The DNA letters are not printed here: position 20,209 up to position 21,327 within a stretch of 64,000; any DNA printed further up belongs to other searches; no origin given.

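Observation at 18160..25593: Tandem array at tRNA-Gly: intact 7.4-kb element beside the prophage, candidate new satellite type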

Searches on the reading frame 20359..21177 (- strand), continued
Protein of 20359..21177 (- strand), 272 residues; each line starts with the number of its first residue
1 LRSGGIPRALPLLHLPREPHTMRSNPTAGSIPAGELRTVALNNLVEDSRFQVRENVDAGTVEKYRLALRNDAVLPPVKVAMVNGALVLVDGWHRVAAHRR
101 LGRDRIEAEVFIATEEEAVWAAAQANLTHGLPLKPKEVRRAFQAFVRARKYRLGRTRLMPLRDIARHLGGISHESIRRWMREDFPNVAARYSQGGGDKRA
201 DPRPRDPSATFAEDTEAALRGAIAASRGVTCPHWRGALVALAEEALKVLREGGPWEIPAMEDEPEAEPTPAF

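Call 45: search_solved_structures(query=A1, max_evalue=1, show_alignments=2)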
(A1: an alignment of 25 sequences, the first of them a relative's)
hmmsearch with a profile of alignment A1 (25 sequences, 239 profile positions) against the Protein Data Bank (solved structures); distinct sequences matched with E-value up to 1: 27.
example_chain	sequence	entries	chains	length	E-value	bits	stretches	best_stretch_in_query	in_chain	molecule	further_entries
7nfu_A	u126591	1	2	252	1.1e-06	31.7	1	5-105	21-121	Nucleoid occlusion protein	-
7ng0_A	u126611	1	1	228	1.1e-05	28.4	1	11-104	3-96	Nucleoid occlusion protein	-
4umk_A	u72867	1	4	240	3.1e-05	26.9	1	10-130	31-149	PROBABLE CHROMOSOME-PARTITIONING PROTEIN PARB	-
7o0n_A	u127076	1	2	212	3.3e-05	26.8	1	13-106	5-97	ParB family protein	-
7bnk_A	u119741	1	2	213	5.4e-05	26.2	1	13-106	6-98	ParB family protein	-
6ky4_A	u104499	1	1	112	0.00011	25.2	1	31-94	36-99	Sulfiredoxin, chloroplastic/mitochondrial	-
6ryk_A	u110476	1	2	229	0.00017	24.5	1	9-108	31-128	ParB-like nuclease domain protein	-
7lj1_a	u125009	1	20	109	0.00024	24.1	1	32-95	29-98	Sulfiredoxin-1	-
1xw3_A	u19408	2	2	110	0.00024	24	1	32-95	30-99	SULFIREDOXIN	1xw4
2rii_X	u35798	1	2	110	0.00024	24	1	32-95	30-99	Sulfiredoxin-1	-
1yzs_A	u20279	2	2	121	0.00032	23.6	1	32-95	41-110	sulfiredoxin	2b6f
3cyi_A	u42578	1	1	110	0.00036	23.5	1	32-95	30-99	Sulfiredoxin-1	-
3hy2_X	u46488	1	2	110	0.00037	23.4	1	32-95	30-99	Sulfiredoxin-1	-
6sdk_A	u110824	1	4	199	0.00042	23.2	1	10-144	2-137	Stage 0 sporulation protein J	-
7ol9_A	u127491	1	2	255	0.00056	22.8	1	5-104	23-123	Nucleoid occlusion protein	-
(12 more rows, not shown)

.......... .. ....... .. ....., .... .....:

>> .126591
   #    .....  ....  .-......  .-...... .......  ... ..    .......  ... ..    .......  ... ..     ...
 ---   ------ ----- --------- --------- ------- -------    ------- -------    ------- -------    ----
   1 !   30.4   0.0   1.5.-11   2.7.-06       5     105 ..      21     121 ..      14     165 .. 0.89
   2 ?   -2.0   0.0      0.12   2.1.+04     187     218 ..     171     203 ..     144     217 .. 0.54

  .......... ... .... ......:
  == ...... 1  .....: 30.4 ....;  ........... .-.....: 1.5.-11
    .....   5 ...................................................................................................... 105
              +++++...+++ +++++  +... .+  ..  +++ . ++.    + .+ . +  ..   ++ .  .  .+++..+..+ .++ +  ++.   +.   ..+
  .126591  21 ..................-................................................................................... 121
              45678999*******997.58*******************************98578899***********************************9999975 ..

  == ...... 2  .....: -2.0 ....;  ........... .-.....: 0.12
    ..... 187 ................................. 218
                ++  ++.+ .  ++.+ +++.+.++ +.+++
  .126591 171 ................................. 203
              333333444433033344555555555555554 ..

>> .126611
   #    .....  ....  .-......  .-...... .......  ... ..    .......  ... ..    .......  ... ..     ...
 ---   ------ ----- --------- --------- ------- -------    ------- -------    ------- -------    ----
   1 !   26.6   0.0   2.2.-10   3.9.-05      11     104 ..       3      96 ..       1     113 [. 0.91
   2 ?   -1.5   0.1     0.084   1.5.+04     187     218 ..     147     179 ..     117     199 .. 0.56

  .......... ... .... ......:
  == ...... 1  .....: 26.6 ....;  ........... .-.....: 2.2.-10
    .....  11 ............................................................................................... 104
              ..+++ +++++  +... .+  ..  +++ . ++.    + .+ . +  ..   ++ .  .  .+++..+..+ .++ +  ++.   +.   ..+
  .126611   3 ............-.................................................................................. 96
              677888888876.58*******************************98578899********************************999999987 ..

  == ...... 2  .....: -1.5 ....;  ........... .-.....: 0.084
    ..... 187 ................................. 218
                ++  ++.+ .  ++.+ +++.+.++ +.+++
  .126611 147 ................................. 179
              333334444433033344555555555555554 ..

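Call 55: predict_structure(alignment_id=A1)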
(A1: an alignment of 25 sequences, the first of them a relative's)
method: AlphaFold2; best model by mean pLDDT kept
length: 251 residues; sequences in the alignment: 25
mean_pLDDT: 86.0   pTM: 0.65
mean pLDDT of the five models: 86.0, 84.8, 84.0, 83.1, 80.1
residues with pLDDT >= 90: 167; 70-90: 40; 50-70: 29; < 50: 15
segments of 3 or more residues with pLDDT < 50: 1-6, 176-183
pLDDT, mean of each block of 10 residues (from residue 1): 44 90 95 94 98 96 95 98 97 94 90 94 96 91 94 96 95 59 61 82 88 95 91 67 55 42
secondary structure, 60 per line:
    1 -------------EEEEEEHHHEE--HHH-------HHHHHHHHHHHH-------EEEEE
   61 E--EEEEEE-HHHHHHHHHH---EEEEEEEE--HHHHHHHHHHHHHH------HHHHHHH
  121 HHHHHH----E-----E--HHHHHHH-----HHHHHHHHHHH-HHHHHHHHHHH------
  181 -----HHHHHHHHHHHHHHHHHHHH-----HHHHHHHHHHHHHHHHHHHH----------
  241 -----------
elements in order: E14-19 H37-48 E56-61 E64-69 H71-80 E84-91 H94-107 H114-126 H140-146 H152-162 H164-174 H186-205 H211-230

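Call 64: fold_search(model_id=the predicted structure, library=pdb)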
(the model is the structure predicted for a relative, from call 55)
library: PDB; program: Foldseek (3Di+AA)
matches with E <= 10: 217; with E <= 0.001: 51
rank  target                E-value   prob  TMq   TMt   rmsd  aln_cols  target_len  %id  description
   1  7nfu_B                2.1e-07  1.00  0.46  0.53   5.9       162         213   21  Crystal structure of C-terminally truncated Geobacillus thermoleovorans nucleoid occlusion protein Noc (released 2021-02-17)
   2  7ng0                  2.5e-07  1.00  0.36  0.44  13.7       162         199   22  Crystal structure of N- and C-terminally truncated Geobacillus thermoleovorans nucleoid occlusion protein Noc (released 2021-02-17)
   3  7nfu_A                5.7e-07  1.00  0.45  0.51   6.0       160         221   21  Crystal structure of C-terminally truncated Geobacillus thermoleovorans nucleoid occlusion protein Noc (released 2021-02-17)
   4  6sdk_B                1.6e-06  1.00  0.34  0.43  13.6       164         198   20  Crystal structure of bacterial ParB dimer bound to CDP (released 2019-10-23)
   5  6sdk_A                2.3e-06  1.00  0.35  0.44  13.6       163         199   18  Crystal structure of bacterial ParB dimer bound to CDP (released 2019-10-23)
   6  7ol9_B                3.7e-06  1.00  0.34  0.42  12.9       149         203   19  Crystal structure of C-terminally truncated Bacillus subtilis nucleoid occlusion protein (Noc) complexed to the Noc-bi (released 2022-03-09)
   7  7bnk_B                6.1e-06  1.00  0.35  0.45  13.9       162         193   18  Crystal structure of ParB from Myxococcus xanthus bound to CDP and Monothiophosphate (released 2021-09-08)
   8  7bm8_A                6.1e-06  1.00  0.35  0.48  14.2       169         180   19  Crystal structure of the C-terminally truncated chromosome-partitioning protein ParB from Caulobacter crescentus compl (released 2021-04-28)
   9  6ky4                  6.8e-06  1.00  0.30  0.79   2.3        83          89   24  Crystal structure of Sulfiredoxin from Arabidopsis thaliana (released 2019-10-16)
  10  7bnk_A                7.2e-06  1.00  0.35  0.45  13.9       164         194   18  Crystal structure of ParB from Myxococcus xanthus bound to CDP and Monothiophosphate (released 2021-09-08)
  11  6ryk_B                7.2e-06  1.00  0.33  0.58  12.4       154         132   25  Crystal structure of the ParB-like protein PadC (released 2020-01-22)
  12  6ryk_A                1.3e-05  1.00  0.33  0.58  12.3       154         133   25  Crystal structure of the ParB-like protein PadC (released 2020-01-22)
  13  7ol9_A                1.6e-05  1.00  0.28  0.35  14.4       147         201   19  Crystal structure of C-terminally truncated Bacillus subtilis nucleoid occlusion protein (Noc) complexed to the Noc-bi (released 2022-03-09)
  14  7bnr_A                2.2e-05  1.00  0.35  0.44  13.9       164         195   16  Crystal structure of a ParB Q52A mutant from Myxococcus xanthus bound to CTPyS (released 2021-09-08)
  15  5k5d_B                2.3e-05  1.00  0.39  0.39   8.6       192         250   16  Structure of the C2221 form of Pnob8-like ParB-N domain (released 2016-06-15)
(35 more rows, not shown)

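Call 76: search_protein_families(library=padloc, max_evalue=0.01, proteins=[window:20359-21114:-])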
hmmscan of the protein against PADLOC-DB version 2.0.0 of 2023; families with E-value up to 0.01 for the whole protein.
window:20359-21114:- (251 aa): 0 families

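Call 79: fold_search(model_id=the predicted structure, library=viral)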
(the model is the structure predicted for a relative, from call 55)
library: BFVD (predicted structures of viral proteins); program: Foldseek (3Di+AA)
matches with E <= 10: 330; with E <= 0.001: 120
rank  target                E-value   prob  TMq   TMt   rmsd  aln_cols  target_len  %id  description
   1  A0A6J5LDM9            1.2e-11  1.00  0.50  0.38  18.5       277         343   20  ParB/Sulfiredoxin [uncultured Caudovirales phage]
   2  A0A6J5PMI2            3.4e-11  1.00  0.48  0.45  14.5       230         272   24  ParB/Sulfiredoxin [uncultured Caudovirales phage]
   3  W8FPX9                5.9e-10  1.00  0.42  0.29  19.1       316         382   17  (no name in the UniProt tables at hand)
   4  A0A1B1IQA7            1.9e-09  1.00  0.50  0.38  20.9       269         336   22  (no name in the UniProt tables at hand)
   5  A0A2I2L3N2            2.2e-09  1.00  0.44  0.41  21.0       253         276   17  ParB/Sulfiredoxin [Orpheovirus IHUMI-LCC2]
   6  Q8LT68                1.4e-08  1.00  0.45  0.40  19.1       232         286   18  ParB/Spo0J HTH domain-containing protein [Vibrio phage VpV262]
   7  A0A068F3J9            1.3e-07  1.00  0.44  0.38   8.0       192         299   16  L-ectoine synthase [Mycobacterium phage Gaia]
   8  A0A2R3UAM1            1.9e-07  1.00  0.44  0.37  10.1       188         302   22  (no name in the UniProt tables at hand)
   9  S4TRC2                2.2e-07  1.00  0.42  0.42   8.2       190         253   19  ParB-like nuclease domain [Salmonella phage SP069]
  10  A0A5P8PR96            4.0e-07  1.00  0.42  0.40   9.6       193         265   18  ParB/Spo0J HTH domain-containing protein [Vibrio phage phi50-12]
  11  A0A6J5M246            6.3e-07  1.00  0.48  0.24   4.2       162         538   19  ParB/RepB/Spo0J partition protein family [uncultured Caudovirales phage]
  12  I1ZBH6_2              6.7e-07  1.00  0.40  0.10  15.1       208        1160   19  (no name in the UniProt tables at hand)
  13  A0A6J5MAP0            7.5e-07  1.00  0.37  0.25  10.1       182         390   14  ParB/Sulfiredoxin [uncultured Caudovirales phage]
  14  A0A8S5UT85            8.4e-07  1.00  0.50  0.29   8.5       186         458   18  Chromosome partitioning protein [Siphoviridae sp. ct4fm14]
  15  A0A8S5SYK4            1.1e-06  1.00  0.37  0.27  19.7       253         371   17  Chromosome partitioning protein [Podoviridae sp. ctxqo3]
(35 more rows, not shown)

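Call 80: search_dna_similar(query=window:20359-21114:-, collection=phages, mode=protein, max_evalue=0.001, max_rows=15)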
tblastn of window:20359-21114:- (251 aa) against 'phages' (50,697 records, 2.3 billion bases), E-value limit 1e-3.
Records with a match: 3; places in all: 3; records where one place covers at least 80% of the query: 0.
Best place of each record, by identity: <60% 3.
By first word of the organism name: Aeromonas 2; Caudoviricetes 1.
By host as written in the record: - 1; Aeromonas sp. 1; Aeromonas salmonicida subsp. salmonicida 1.
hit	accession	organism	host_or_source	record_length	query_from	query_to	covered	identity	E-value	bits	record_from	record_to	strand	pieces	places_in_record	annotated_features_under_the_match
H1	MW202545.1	Caudoviricetes sp.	Manatee Spring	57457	5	111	43%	29.9%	2e-4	48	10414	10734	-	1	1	parB-like nuclease domain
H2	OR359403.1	Aeromonas phage 1233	Aeromonas sp.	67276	16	116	40%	31.6%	3e-5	50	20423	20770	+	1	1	putative streptomycin biosynthesis operon regulatory protein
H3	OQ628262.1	Aeromonas phage vB_AsaP_MQM1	Aeromonas salmonicida subsp. salmonicida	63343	16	116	40%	29.3%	2e-4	48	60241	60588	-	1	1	hypothetical protein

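Call 81: search_dna_similar(query=window:20359-21114:-, collection=plasmids, mode=protein, max_evalue=0.001, max_rows=15)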
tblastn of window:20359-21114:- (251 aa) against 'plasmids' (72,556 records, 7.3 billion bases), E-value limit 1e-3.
Records with a match: 37; places in all: 42; records where one place covers at least 80% of the query: 0.
Best place of each record, by identity: <60% 37.
By first word of the organism name: Streptomyces 18; Acaryochloris 11; Roseomonas 1; Desulfosarcina 1; Gloeothece 1; Rhodovastum 1; Geminocystis 1; Gloeocapsopsis 1; Candidatus 1; Mycobacterium 1.
By predicted mobility (MOB-suite, as given by PLSDB): non-mobilizable 27; conjugative 7; mobilizable 3.
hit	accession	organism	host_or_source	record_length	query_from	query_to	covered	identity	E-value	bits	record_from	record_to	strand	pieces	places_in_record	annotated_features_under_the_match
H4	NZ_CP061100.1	Roseomonas marmotae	Marmota himalayana,pure culture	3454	18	166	59%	34.6%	1e-16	86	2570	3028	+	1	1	ParB/RepB/Spo0J family partition protein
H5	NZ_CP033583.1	Streptomyces sp. ADI95-16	Antho dichotoma,pure culture,whole body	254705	53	181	51%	35.1%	4e-4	49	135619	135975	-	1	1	ParB/RepB/Spo0J family partition protein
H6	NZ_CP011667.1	Streptomyces sp. Mg1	-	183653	53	181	51%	34.4%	5e-4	49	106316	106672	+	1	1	ParB/RepB/Spo0J family partition protein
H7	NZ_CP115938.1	Streptomyces goshikiensis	microorganism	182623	53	181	51%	34.4%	5e-4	48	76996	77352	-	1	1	ParB/RepB/Spo0J family partition protein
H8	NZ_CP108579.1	Streptomyces goshikiensis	-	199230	53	181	51%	34.4%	5e-4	48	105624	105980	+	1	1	ParB/RepB/Spo0J family partition protein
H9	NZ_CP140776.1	Streptomyces goshikiensis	cell culture,soil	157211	53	181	51%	34.4%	5e-4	48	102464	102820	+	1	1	ParB/RepB/Spo0J family partition protein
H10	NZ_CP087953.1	Desulfosarcina sp. BuS5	-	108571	37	173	55%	30.1%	1e-5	54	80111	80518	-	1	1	helix-turn-helix domain-containing protein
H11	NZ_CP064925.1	Acaryochloris marina S15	cell culture,surface of Pikea pinnata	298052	3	110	43%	37.0%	1e-7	60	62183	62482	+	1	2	streptomycin biosynthesis regulator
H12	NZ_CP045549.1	Streptomyces sp. SYP-A7193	cell culture,soil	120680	10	116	43%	35.5%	5e-4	49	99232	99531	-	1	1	ParB N-terminal domain-containing protein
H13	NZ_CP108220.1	Streptomyces coelicoflavus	-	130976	10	116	43%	35.5%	5e-4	48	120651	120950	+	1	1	ParB N-terminal domain-containing protein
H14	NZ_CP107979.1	Streptomyces coelicoflavus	-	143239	10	112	41%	36.9%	4e-4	49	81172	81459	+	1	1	nuclease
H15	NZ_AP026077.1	Acaryochloris marina MBIC10699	cell culture,Ascidian, Diplosoma similis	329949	1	110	44%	32.7%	6e-5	51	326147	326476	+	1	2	ParB/RepB/Spo0J family partition protein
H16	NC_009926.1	Acaryochloris marina MBIC11017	-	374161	1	110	44%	32.7%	6e-5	51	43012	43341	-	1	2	ParB/RepB/Spo0J family partition protein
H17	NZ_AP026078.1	Acaryochloris marina MBIC10699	cell culture,Ascidian, Diplosoma similis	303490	1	110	44%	30.9%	2e-4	50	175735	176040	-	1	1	ParB/RepB/Spo0J family partition protein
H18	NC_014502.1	Gloeothece verrucosa PCC 7822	fresh water in rice field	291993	15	110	38%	33.7%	3e-6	56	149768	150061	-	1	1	crossover junction endodeoxyribonuclease RuvC | tyrosine-type recombinase/integrase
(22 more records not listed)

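Call 85: search_protein_families(library=pfam, max_evalue=0.01, proteins=[L005:9745-9990:+, L005:9521-9748:+, L005:10887-11585:+, L005:11588-12430:+, L014:9032-9328:+, L014:12074-12277:+, L015:12097-12417:+])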
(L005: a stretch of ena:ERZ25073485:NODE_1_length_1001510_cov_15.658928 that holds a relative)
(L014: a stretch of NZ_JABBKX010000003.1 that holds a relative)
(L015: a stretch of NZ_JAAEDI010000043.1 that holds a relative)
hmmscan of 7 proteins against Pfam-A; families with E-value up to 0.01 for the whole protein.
L005:9745-9990:+ (81 aa): 1 family
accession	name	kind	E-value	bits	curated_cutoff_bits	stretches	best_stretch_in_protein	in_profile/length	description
PF11123.14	DNA_Packaging_2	-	1.9e-13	50.7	27.5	1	3-64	1-60/79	DNA packaging protein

L005:9521-9748:+ (75 aa): 0 families

L005:10887-11585:+ (232 aa): 0 families

L005:11588-12430:+ (280 aa): 0 families

L014:9032-9328:+ (98 aa): 0 families

L014:12074-12277:+ (67 aa): 0 families

L015:12097-12417:+ (106 aa): 0 families

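Call 88: search_protein_families(library=ncbifam, max_evalue=0.1, proteins=[window:20359-21114:-])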
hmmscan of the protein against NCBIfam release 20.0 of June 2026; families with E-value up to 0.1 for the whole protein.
window:20359-21114:- (251 aa): 2 families
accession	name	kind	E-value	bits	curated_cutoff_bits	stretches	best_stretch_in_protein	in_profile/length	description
TIGR04285.1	nucleoid_noc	exception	0.012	15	315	1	19-106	6-92/255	nucleoid occlusion protein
NF053625.1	SerKinSerKArch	equivalog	0.072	12.2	380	1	49-87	45-85/244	ADP-dependent L-serine kinase SerK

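Call 95: search_protein_families(library=phrogs, max_evalue=0.001, proteins=[L012:9282-10004:+, L015:9204-10016:+, L019:8279-9043:+, L005:9745-9990:+, L005:9521-9748:+, L005:11588-12430:+, L015:8632-9198:+, L014:9032-9328:+, L023:5936-8950:+])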
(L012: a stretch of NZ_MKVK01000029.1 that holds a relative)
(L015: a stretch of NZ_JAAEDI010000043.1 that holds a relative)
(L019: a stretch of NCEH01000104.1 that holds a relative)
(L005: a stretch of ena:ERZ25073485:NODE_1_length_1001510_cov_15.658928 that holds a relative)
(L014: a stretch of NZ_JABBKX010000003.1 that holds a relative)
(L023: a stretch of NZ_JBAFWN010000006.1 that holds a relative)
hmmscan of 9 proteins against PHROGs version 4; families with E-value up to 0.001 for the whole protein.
L012:9282-10004:+ (240 aa): 0 families

L015:9204-10016:+ (270 aa): 0 families

L019:8279-9043:+ (254 aa): 2 families
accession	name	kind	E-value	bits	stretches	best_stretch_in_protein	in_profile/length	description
phrog_531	-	DNA, RNA and nucleotide metabolism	9.5e-45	154.1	1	83-234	73-234/285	Rnase H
phrog_3265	-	DNA, RNA and nucleotide metabolism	7e-21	75.6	1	121-222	83-190/496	ribonuclease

L005:9745-9990:+ (81 aa): 1 family
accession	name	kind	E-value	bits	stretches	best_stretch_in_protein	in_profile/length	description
phrog_891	-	head and packaging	2e-08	35.5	1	1-69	7-75/106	terminase small subunit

L005:9521-9748:+ (75 aa): 1 family
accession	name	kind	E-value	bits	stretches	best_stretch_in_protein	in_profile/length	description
phrog_1212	-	unknown function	0.00079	20.5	0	16-61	6-50/66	-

L005:11588-12430:+ (280 aa): 0 families

L015:8632-9198:+ (188 aa): 0 families

L014:9032-9328:+ (98 aa): 0 families

L023:5936-8950:+ (1004 aa): 2 families
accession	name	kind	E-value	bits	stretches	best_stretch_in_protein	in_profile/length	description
phrog_25988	-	unknown function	1e-33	116.8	1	491-857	855-1205/1429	-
phrog_2713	-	unknown function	0.00012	22.3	1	381-501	215-301/520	-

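Call 107: find_related_loci(query=A1, collection=metagenome_contigs, flank=10000)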
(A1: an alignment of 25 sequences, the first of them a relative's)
Query A1 (251 aa) in metagenome_contigs; peptide patterns used: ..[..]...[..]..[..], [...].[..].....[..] (x = any residue, [..] = any of these).
180 stretches matched a pattern; 82 encode a relative of the query (tblastn E <= 1e-3); the best 80 are kept; 80 distinct loci.
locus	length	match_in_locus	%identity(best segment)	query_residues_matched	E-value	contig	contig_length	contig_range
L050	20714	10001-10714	43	10-238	4e-58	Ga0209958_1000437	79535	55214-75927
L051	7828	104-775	43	13-235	2e-54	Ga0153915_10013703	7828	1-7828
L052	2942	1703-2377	44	14-234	2e-54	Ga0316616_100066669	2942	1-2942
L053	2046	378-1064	43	12-234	3e-50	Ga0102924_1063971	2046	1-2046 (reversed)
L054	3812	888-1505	44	14-215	2e-49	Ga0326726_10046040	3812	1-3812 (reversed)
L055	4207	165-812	42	20-235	3e-47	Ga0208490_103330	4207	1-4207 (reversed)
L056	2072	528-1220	38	1-236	4e-47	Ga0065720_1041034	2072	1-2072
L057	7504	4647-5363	42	16-250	1e-44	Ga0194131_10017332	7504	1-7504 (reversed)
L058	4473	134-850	42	16-250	1e-44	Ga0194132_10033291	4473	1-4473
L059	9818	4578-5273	42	8-235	2e-44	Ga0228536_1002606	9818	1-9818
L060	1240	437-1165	39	16-251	1e-45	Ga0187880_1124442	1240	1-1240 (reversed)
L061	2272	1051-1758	38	3-242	9e-44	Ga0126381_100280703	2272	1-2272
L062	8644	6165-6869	41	9-230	3e-42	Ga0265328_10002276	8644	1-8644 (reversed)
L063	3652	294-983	40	18-244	4e-42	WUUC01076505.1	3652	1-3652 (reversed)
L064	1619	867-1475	44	12-210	5e-42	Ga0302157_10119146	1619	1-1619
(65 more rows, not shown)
